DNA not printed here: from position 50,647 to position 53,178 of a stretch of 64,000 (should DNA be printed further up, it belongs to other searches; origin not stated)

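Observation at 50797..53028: Wzx-like flippase fused to a SAM methyltransferase domain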

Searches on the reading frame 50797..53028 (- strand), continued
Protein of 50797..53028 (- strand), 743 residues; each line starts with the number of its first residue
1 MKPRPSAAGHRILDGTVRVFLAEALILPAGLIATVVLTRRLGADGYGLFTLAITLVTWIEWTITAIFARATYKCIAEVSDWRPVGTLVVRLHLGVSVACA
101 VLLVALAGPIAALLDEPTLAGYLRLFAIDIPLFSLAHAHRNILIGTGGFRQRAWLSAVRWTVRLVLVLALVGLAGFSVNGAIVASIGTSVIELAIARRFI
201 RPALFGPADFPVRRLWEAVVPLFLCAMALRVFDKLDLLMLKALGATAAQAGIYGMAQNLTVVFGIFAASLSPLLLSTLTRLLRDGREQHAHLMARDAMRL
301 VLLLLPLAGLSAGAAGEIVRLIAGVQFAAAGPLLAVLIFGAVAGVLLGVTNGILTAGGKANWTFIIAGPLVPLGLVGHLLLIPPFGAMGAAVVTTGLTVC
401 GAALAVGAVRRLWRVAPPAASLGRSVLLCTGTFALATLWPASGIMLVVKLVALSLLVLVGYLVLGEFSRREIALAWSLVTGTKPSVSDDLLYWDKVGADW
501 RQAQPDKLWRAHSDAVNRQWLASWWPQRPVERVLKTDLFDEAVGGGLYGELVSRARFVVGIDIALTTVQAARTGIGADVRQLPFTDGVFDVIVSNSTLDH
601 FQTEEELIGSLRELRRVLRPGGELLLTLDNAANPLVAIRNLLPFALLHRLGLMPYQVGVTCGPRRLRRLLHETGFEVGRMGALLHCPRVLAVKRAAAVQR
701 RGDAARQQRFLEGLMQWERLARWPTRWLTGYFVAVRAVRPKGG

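Call 35: search_protein_families(library=ncbifam, proteins=[L001:1231-1596:+, L001:1596-2993:+, L001:3002-3322:+, L001:3319-4437:+, L001:4421-5530:+, L001:6130-7248:+, L001:7235-8722:+, L001:8725-9927:+, L001:15411-17237:+, L001:17222-18514:+], max_evalue=0.00001)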
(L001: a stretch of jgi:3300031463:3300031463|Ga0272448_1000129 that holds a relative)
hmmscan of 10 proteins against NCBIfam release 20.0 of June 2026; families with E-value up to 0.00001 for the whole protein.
L001:1231-1596:+ (121 aa): 1 family
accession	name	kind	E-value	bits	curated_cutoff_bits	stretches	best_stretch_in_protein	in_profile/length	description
NF037947.1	holin_4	subfamily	5.1e-10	39.7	70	1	19-93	1-73/75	bacteriophage holin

L001:1596-2993:+ (465 aa): 20 families
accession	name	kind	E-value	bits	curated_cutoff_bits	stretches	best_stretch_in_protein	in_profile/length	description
NF005548.0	PRK07208.1-4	equivalog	2.5e-214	712.4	389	1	2-464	4-472/488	hypothetical protein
NF005545.0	PRK07208.1-1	equivalog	1.5e-186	620.7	451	1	4-461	10-481/504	hypothetical protein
NF005546.0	PRK07208.1-2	equivalog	6.6e-160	533.1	418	2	74-462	108-524/527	hypothetical protein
NF005547.0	PRK07208.1-3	equivalog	3e-120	402.1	380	1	3-461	6-459/465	hypothetical protein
NF005549.0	PRK07208.1-5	equivalog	2.2e-112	376.2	587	2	74-462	109-533/534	hypothetical protein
NF005560.0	PRK07233.1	equivalog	7.6e-28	97.5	252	1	3-437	2-418/435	hypothetical protein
TIGR03467.1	HpnE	equivalog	2.2e-16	60.2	283.05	1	4-292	1-288/430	hydroxysqualene dehydroxylase HpnE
NF008841.0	PRK11883.1-1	equivalog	3.2e-15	56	517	1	3-419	5-425/453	protoporphyrinogen oxidase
TIGR02734.1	crtI_fam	subfamily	2.6e-12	46.2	238.1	1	4-70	1-66/504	phytoene desaturase family protein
NF045637.1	carotdesatCrtDProt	equivalog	3.1e-09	35.9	580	1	4-70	1-66/485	1-hydroxycarotenoid 3,4-desaturase CrtD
TIGR02733.1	desat_CrtD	equivalog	1.3e-08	34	549.7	1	3-54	3-54/492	C-3',4' desaturase CrtD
NF058655.1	CrtID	equivalog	2.1e-08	33.4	640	1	4-55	1-52/478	bifunctional phytoene desaturase/3,4-desaturase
TIGR00031.1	UDP-GALP_mutase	equivalog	3.9e-07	29.4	303.75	0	4-167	4-170/378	UDP-galactopyranose mutase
TIGR02731.1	phytoene_desat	equivalog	4e-07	29.1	569.4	1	3-87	1-85/453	15-cis-phytoene desaturase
NF009410.0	PRK12771.1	subfamily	6.6e-07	28.3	516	1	3-41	140-178/566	NAD(P)-binding protein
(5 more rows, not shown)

L001:3002-3322:+ (106 aa): 1 family
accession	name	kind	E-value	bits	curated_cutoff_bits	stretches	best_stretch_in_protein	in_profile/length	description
NF037947.1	holin_4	subfamily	3.2e-12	46.8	70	1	23-96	4-75/75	bacteriophage holin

L001:3319-4437:+ (372 aa): 27 families (the best 25 are shown)
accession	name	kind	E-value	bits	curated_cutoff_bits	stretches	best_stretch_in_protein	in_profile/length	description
NF002085.0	PRK00915.1-2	subfamily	3.9e-74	250.2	517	1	5-354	14-359/504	2-isopropylmalate synthase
TIGR02090.1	LEU1_arch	subfamily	8.9e-72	242.2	484.75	1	7-354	3-346/363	isopropylmalate/citramalate/homocitrate synthases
TIGR02660.1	nifV_homocitr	equivalog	1.9e-71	241.3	462.9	1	5-355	2-348/365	homocitrate synthase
NF041069.1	IPMS_Sufob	equivalog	1.3e-65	222.1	600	1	8-354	4-348/371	isopropylmalate synthase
TIGR02146.1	LysS_fung_arch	equivalog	6.5e-59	199.9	413.55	1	9-352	3-342/344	homocitrate synthase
NF002086.0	PRK00915.1-3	equivalog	5.4e-48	163.7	532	1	2-351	4-361/516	2-isopropylmalate synthase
TIGR00973.1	leuA_bact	equivalog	2.9e-44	151.4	598.7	1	5-352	2-357/494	2-isopropylmalate synthase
NF002087.0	PRK00915.1-4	equivalog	1.3e-41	142.7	729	1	4-316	6-326/516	2-isopropylmalate synthase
NF002088.0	PRK00915.1-5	equivalog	1.4e-40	139.3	697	1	5-316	4-323/514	2-isopropylmalate synthase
TIGR00977.1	citramal_synth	equivalog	7.6e-35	120.2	450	1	5-321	2-330/526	citramalate synthase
NF002084.0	PRK00915.1-1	equivalog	1.4e-34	119.5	748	1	1-315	1-323/523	2-isopropylmalate synthase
NF042434.1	IPMS_Lepto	equivalog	2.7e-28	99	500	1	172-355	181-369/374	2-isopropylmalate synthase LeuA2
NF042433.1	CitmalDyn_Leptosp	equivalog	3.6e-27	95.1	950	1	9-351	12-360/514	(R)-citramalate synthase CimA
NF006049.0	PRK08195.1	subfamily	3e-23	82.4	229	1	125-260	123-262/344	4-hyroxy-2-oxovalerate/4-hydroxy-2-oxopentanoic acid aldolase,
TIGR03217.1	4OH_2_O_val_ald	equivalog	2e-19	70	286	1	127-253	120-250/334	4-hydroxy-2-oxovalerate aldolase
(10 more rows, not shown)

L001:4421-5530:+ (369 aa): 3 families
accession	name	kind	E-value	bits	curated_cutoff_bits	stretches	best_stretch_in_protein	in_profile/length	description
NF006050.0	PRK08197.1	equivalog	2.1e-18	66.3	303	1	52-344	98-379/406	threonine synthase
TIGR03844.1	cysteate_syn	equivalog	5.7e-11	41.8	324.9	1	57-345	92-378/398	cysteate synthase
NF006205.0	PRK08329.1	equivalog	4.1e-08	32.6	358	1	60-224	82-248/347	threonine synthase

L001:6130-7248:+ (372 aa): 34 families (the best 25 are shown)
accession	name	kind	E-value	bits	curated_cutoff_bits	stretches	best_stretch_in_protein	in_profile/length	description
TIGR04317.1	W_rSAM_matur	equivalog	3.6e-27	95.4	380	1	27-293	6-273/349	tungsten cofactor oxidoreductase radical SAM maturase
TIGR04545.1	rSAM_ahbD_hemeb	equivalog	7.2e-19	68.4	500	1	27-246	2-206/339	heme b synthase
TIGR04311.1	rSAM_Geo_metal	subfamily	8.1e-19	68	400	1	27-176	5-149/423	radical SAM/SPASM family putative metalloenzyme maturase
TIGR04347.1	pseudo_SAM_Halo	equivalog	5.9e-18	65.3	525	1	27-261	40-256/390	TIGR04347 family pseudo-SAM/SPASM protein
TIGR02668.1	moaA_archaeal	equivalog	2.2e-16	59.7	325.25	1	29-233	14-205/303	GTP 3',8-cyclase MoaA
TIGR04055.1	rSAM_NirJ2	equivalog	4.2e-16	59.4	500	1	29-319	4-280/326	putative heme d1 biosynthesis radical SAM protein NirJ2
TIGR04051.1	rSAM_NirJ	equivalog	1.1e-15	57.5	515.45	1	27-213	4-172/354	heme d1 biosynthesis radical SAM protein NirJ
TIGR04303.1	GeoRSP_rSAM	equivalog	3e-15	56.6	400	1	84-316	53-279/325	GeoRSP system radical SAM/SPASM protein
TIGR04054.1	rSAM_NirJ1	equivalog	3.1e-15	55.7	650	1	22-215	34-208/387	putative heme d1 biosynthesis radical SAM protein NirJ1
TIGR02666.1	moaA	equivalog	5.4e-15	55.2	284.05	1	27-220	12-198/336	GTP 3',8-cyclase MoaA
TIGR04546.1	rSAM_ahbC_deAc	equivalog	7.1e-15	54.7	650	1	27-179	41-182/390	12,18-didecarboxysiroheme deacetylase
TIGR02109.1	PQQ_syn_pqqE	equivalog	8.1e-15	54.6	381.35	1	23-293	5-257/358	pyrroloquinoline quinone biosynthesis protein PqqE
NF001199.0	PRK00164.2-1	equivalog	1.7e-13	50.4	231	1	29-185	16-160/308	GTP 3',8-cyclase MoaA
TIGR04053.2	TIGR04053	equivalog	4.3e-13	49.2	395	1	23-243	6-212/366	TIGR04053 family radical SAM/SPASM domain-containing protein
TIGR04251.1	SCM_rSAM_ScmF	equivalog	7.3e-13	48.6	400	1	29-222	8-188/353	SynChlorMet cassette radical SAM/SPASM protein ScmF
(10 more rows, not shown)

L001:7235-8722:+ (495 aa): 23 families
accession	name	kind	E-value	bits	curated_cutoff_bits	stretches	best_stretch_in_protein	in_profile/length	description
TIGR02026.1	BchE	equivalog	7.3e-54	183.4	481.35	1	30-397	22-388/497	magnesium-protoporphyrin IX monomethyl ester anaerobic oxidative cyclase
TIGR03471.1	HpnJ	equivalog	1.9e-38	132.6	577.6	1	79-402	77-393/472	hopanoid biosynthesis associated radical SAM protein HpnJ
NF050148.1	rSAM_ApyD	equivalog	6.7e-38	130.5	750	1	63-394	68-391/645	RiPP biosynthesis radical SAM protein ApyD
TIGR04385.1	B12_rSAM_cofa1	equivalog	2.9e-34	119.1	450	1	90-400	90-398/438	B12 lower ligand biosynthesis radical SAM protein BzaD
TIGR04013.1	B12_SAM_MJ_1487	hypoth_equivalog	1.1e-33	116.6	251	1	62-396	35-357/382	TIGR04013 family B12-binding domain/radical SAM domain-containing protein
TIGR04072.2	rSAM_ladder_B12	equivalog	4.1e-30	104.8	360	1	40-403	28-379/443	lipid biosynthesis B12-binding/radical SAM protein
TIGR03975.1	rSAM_ocin_1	subfamily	2.1e-28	99.2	281.85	1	60-371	119-431/606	RiPP maturation radical SAM C-methyltransferase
TIGR04367.1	HpnR_B12_rSAM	equivalog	2.2e-26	92.5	650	1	11-394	4-371/490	hopanoid C-3 methylase HpnR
NF038361.1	rSAM_Sden_1168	equivalog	1.1e-25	90.2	575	1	82-400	153-477/560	Sden_1168 family B12-binding radical SAM P-methyltransferase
TIGR04014.1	B12_SAM_MJ_0865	equivalog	4.5e-24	85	360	1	103-402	72-364/434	methyl-coenzyme M reductase glutamine C-methyltransferase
TIGR04479.1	bcpD_PhpK_rSAM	subfamily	9.2e-24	83.7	600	1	34-369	76-408/504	PhpK family radical SAM P-methyltransferase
TIGR04295.1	B12_rSAM_oligo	hypoth_equivalog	4e-23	81.8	400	1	79-394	83-382/422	TIGR04295 family B12-binding domain-containing radical SAM protein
NF033712.0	B12_rSAM_KedN5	subfamily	1.4e-21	76.4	700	1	78-275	70-271/624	KedN5 family methylcobalamin-dependent radical SAM C-methyltransferase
NF033070.1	rSAM_AprD4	equivalog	6.6e-21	74.7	500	1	164-401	162-395/456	AprD4 family radical SAM diol-dehydratase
TIGR03960.1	rSAM_fuse_unch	hypoth_equivalog_domain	1e-17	63.9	462.3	1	196-372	252-426/605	TIGR03960 family B12-binding radical SAM protein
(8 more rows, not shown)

L001:8725-9927:+ (400 aa): 6 families
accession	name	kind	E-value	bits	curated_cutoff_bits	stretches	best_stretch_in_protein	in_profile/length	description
NF041398.1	GluDhGdhB_Halo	equivalog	6.3e-44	150.5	620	1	19-332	52-375/410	glutamate dehydrogenase GdhB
NF040817.1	GdhA_Arch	equivalog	3.4e-43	148.4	750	1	20-302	56-351/419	glutamate dehydrogenase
NF006929.0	PRK09414.1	equivalog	1e-21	77.4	536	1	25-327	85-404/445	NADP-specific glutamate dehydrogenase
NF010633.0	PRK14030.1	subfamily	4.3e-17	62.3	743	1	19-307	74-382/445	glutamate dehydrogenase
NF010634.0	PRK14031.1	equivalog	3.9e-15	55.3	822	1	19-310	74-386/444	NADP-specific glutamate dehydrogenase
NF035922.1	Trp_DH_ScyB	equivalog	4.4e-13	48.9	600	1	16-337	22-324/346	tryptophan dehydrogenase ScyB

L001:15411-17237:+ (608 aa): 9 families
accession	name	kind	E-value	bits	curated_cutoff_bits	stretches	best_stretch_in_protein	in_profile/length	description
TIGR03108.1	eps_aminotran_1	hypoth_equivalog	3.6e-133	445.5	816.9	2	6-409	12-413/628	XrtA/PEP-CTERM system amidotransferase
TIGR01536.1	asn_synth_AEB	equivalog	5.8e-133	444.6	267.1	1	6-538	12-515/517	asparagine synthase (glutamine-hydrolyzing)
TIGR03104.1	trio_amidotrans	equivalog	4.7e-105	352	570.1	2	8-375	13-384/589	N-acetylglutaminylglutamine amidotransferase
NF006949.0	PRK09431.1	equivalog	1.6e-84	284.4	499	3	8-161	14-167/554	asparagine synthase B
NF033535.1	lass_lactam_cya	exception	8.2e-62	209.7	525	2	7-368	12-376/668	lasso peptide isopeptide bond-forming cyclase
NF033561.1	macrolact_Ik_Al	subfamily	3.8e-17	62.1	300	1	125-368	89-331/561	albusnodin/ikarugamycin family macrolactam cyclase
TIGR01135.1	glmS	equivalog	5e-12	45.1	418.05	1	56-164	86-202/607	glutamine--fructose-6-phosphate transaminase (isomerizing)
NF001484.0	PRK00331.1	subfamily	1e-11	44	381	1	56-163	87-202/601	isomerizing glutamine--fructose-6-phosphate transaminase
TIGR01134.1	purF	equivalog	1.2e-09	38.1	350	1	54-156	84-196/432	amidophosphoribosyltransferase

L001:17222-18514:+ (430 aa): 18 families
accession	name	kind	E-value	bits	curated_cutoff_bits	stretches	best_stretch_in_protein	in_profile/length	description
NF008896.0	PRK11929.1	equivalog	1.3e-61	208.6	1023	1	33-396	591-954/965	bifunctional UDP-N-acetylmuramoyl-L-alanyl-D-glutamate--2,6-diaminopimelate ligase MurE/UDP-N-acetylmuramoyl-tripeptide--D-alanyl-D-alanine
TIGR01143.1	murF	subfamily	4e-55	187.5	288.6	1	33-395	61-415/418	UDP-N-acetylmuramoyl-tripeptide--D-alanyl-D-alanine ligase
NF008041.0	PRK10773.1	equivalog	4.4e-35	121.3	551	1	33-395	87-444/453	UDP-N-acetylmuramoyl-tripeptide--D-alanyl-D-alanine ligase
NF010693.0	PRK14093.1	equivalog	3.6e-31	108.4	544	1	33-398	92-464/479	UDP-N-acetylmuramoylalanyl-D-glutamyl-2,6-diaminopimelate--D-alanyl-D-alanine ligase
NF008897.0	PRK11930.1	equivalog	3e-27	95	804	1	33-399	94-454/822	bifunctional UDP-N-acetylmuramoyl-tripeptide:D-alanyl-D-alanine ligase/alanine racemase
NF001126.0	PRK00139.1-4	equivalog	5.8e-22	77.9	373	1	123-303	196-374/486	UDP-N-acetylmuramoyl-L-alanyl-D-glutamate--2,6-diaminopimelate ligase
TIGR01085.1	murE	subfamily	7.6e-19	67.9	257.3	1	120-388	177-449/472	UDP-N-acetylmuramyl-tripeptide synthetase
TIGR01082.1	murC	equivalog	2.2e-18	66.6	335.1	1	31-301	85-349/449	UDP-N-acetylmuramate--L-alanine ligase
NF053645.1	pMurC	equivalog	2.6e-17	62.7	560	2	48-188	102-248/492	pseudomurein biosynthesis peptide ligase pMurC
NF001124.0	PRK00139.1-2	equivalog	7.8e-16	57.9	476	1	133-389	211-471/500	UDP-N-acetylmuramoyl-L-alanyl-D-glutamate--2,6-diaminopimelate ligase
TIGR01087.1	murD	equivalog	8.2e-14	51.5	211.95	1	47-292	103-339/441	UDP-N-acetylmuramoyl-L-alanine--D-glutamate ligase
NF001123.0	PRK00139.1-1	equivalog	5e-13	48.5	586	1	117-387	193-466/493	UDP-N-acetylmuramoyl-L-alanyl-D-glutamate--2,6-diaminopimelate ligase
NF053648.1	pMurE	equivalog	1.1e-12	47.4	600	1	116-295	185-352/464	pseudomurein biosynthesis peptide ligase pMurE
TIGR02068.2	cya_phycin_syn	equivalog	3.1e-10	38.7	850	1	121-358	565-814/862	cyanophycin synthetase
NF010623.0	PRK14016.1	subfamily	5.3e-10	38.1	877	1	122-383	567-848/871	cyanophycin synthetase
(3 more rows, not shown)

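Call 53: predict_structure(alignment_id=A3)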
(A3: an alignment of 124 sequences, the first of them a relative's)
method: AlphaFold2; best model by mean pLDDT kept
length: 743 residues; sequences in the alignment: 124
mean_pLDDT: 92.9   pTM: 0.76
mean pLDDT of the five models: 92.9, 92.2, 91.8, 91.3, 91.2
residues with pLDDT >= 90: 591; 70-90: 131; 50-70: 12; < 50: 9
segments of 3 or more residues with pLDDT < 50: 1-5
pLDDT, mean of each block of 10 residues (from residue 1): 52 80 91 97 98 96 90 89 96 97 98 98 98 97 91 94 97 97 98 97 92 88 90 96 98 97 89 88 91 96 98 98 98 98 97 94 96 98 98 98 98 97 98 98 97 97 93 78 55 81 85 96 97 95 92 97 92 93 97 90 92 98 97 91 79 82 97 98 94 94 96 97 97 98 73
secondary structure, 60 per line:
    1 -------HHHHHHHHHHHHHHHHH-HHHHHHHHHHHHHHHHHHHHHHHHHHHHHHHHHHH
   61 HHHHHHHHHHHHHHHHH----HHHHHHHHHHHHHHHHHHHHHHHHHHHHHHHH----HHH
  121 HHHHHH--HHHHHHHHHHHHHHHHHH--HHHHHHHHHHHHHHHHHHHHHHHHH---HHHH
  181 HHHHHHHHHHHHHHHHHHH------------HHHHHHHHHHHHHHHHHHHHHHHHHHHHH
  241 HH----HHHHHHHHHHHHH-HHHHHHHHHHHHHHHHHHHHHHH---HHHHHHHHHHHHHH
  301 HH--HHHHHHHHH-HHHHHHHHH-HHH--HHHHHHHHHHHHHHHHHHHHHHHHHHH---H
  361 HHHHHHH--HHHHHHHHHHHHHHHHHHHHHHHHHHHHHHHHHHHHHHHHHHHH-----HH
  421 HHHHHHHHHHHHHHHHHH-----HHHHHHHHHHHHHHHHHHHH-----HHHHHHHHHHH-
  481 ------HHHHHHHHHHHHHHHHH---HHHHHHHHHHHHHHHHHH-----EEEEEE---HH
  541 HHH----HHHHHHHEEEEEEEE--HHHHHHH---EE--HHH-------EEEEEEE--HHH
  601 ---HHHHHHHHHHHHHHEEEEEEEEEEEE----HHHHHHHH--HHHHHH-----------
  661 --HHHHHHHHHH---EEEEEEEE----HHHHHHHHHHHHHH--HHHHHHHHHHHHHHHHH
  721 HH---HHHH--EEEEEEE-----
elements in order (helices of 4 or more, strands of 3 or more residues): H8-24 H26-77 H82-113 H118-126 H129-146 H149-173 H177-199 H212-242 H247-259 H261-283 H287-302 H305-313 H315-323 H330-356 H360-367 H370-413 H419-438 H444-463 H469-479 H487-503 H507-524 E530-535 H539-543 H548-554 E555-562 H565-571 E589-595 H604-617 E618-629 H634-641 H644-649 H663-672 E676-683 H688-701 H704-722 H726-729 E732-738
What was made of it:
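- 51634..53028 (-): MOP/PST flippase domain, residues 1-465, about 14 transmembrane helices, N-terminus cytoplasmic. Call 53 (AF2 helices up to residue 463).
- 51640..51774 (-): TM13-TM14 (residues 419-463), the extra helix pair that classical 12-TM Wzx lacks; the MT domain follows directly. Call 53 (helices 419-438 and 444-463).
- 51571..51633 (-): Junction, residues 466-486: the flippase's native cytoplasmic tail (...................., helix 469-479) plus about 5-8 linker residues. Call 53 (pLDDT falls to 55 in the block 481-490).
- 50797..51570 (-): Class I SAM-dependent methyltransferase domain, residues 487-743, predicted cytoplasmic. Call 53 (Rossmann-type strands at 530-535, 555-562, 589-595, 618-629, 676-683 and 732-738).
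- On MOP superfamily, PST-type flippases (Pfam Polysacc_synt / Polysacc_synt_3): Call 53 (AF2, about 14 helices, pLDDT mostly above 90).
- On Classical Wzx of a Wzx/Wzy-dependent pathway: Call 53 predicts two further helices (419-438 and 444-463).
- On Class I SAM-dependent methyltransferases (Methyltransf_11): Call 53 (six long strands in the canonical order).
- Checked: AlphaFold2 on a 124-sequence alignment gives mean pLDDT 92.9 and pTM 0.76, with about 14 membrane helices followed by an alpha/beta domain (call 53).
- AF2 pLDDT 92.9, 14 helices, then a Rossmann-type domain (call 53).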
